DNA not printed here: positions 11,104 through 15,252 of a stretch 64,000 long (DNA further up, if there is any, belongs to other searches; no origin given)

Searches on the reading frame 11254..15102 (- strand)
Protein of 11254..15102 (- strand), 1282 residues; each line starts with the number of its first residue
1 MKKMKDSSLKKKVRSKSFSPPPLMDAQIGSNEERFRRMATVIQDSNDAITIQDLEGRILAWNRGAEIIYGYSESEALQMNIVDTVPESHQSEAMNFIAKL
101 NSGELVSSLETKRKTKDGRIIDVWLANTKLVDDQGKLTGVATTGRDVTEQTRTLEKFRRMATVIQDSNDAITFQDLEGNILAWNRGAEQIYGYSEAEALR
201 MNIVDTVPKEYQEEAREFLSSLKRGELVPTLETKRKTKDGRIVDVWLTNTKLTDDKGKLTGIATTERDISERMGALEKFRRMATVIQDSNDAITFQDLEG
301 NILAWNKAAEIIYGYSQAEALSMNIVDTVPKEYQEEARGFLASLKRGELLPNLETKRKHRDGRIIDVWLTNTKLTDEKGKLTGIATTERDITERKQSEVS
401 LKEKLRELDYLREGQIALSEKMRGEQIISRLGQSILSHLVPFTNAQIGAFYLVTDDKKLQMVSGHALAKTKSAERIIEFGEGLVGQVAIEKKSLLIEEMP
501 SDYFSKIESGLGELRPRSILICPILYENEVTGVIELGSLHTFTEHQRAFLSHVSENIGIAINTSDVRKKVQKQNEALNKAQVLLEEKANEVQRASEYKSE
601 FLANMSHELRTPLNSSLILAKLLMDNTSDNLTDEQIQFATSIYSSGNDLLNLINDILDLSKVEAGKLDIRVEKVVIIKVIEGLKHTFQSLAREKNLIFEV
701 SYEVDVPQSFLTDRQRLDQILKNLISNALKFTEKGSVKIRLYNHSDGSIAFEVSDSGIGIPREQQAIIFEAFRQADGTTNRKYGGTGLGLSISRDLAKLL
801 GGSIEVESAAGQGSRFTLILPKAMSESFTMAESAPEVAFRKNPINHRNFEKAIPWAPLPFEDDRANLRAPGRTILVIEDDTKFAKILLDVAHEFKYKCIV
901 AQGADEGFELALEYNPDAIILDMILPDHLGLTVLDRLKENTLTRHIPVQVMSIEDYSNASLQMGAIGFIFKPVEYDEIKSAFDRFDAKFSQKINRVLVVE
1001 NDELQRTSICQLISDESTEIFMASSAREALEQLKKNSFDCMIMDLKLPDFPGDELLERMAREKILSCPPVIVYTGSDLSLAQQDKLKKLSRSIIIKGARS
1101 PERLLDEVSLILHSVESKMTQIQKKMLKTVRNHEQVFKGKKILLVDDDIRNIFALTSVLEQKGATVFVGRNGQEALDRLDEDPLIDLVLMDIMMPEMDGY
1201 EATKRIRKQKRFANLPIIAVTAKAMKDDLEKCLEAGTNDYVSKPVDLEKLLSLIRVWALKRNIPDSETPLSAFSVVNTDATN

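Call 70: search_protein_families(library=pfam, proteins=[window:11254-15102:-], max_evalue=0.00001)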
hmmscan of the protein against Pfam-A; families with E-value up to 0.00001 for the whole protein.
window:11254-15102:- (1282 aa): 13 families
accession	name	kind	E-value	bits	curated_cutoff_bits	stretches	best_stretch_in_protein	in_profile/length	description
PF00072.30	Response_reg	-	7.8e-62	206.8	30.2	3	1142-1254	1-110/111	Response regulator receiver domain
PF00989.32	PAS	-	8.8e-43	145.3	22.6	3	37-147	2-113/113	PAS fold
PF13426.13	PAS_9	-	1e-35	122.5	27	3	168-271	1-103/103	PAS domain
PF02518.31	HATPase_c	-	1.7e-30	106.2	26.4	1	713-822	2-109/111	Histidine kinase-, DNA gyrase B-, and HSP90-like ATPase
PF08448.16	PAS_4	-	5.7e-30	104.2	23.1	3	45-151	4-109/110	PAS fold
PF08447.18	PAS_3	-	1.7e-20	73.5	25.6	1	181-263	2-86/89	PAS fold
PF13185.12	GAF_2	-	3.9e-19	69.7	28.6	1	430-561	6-135/136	GAF domain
PF00512.31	HisKA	-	1.9e-18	66.7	26.9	1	598-665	2-66/66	His Kinase A (phospho-acceptor) domain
PF13188.13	PAS_8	-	7.2e-17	61.1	21.8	0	37-90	2-55/65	PAS domain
PF01590.32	GAF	-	9e-14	52.6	22.4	1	432-561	6-133/133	GAF domain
PF05137.18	PilN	-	1.8e-08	34.7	22.8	0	244-278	13-47/78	Fimbrial assembly protein (PilN)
PF13492.12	GAF_3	-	1.6e-07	32.2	27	1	433-561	7-127/129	GAF domain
PF23198.2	PDE8A_N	-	3.5e-06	27.4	29.6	0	1146-1235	19-109/147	PDE8A-like, N-terminal domain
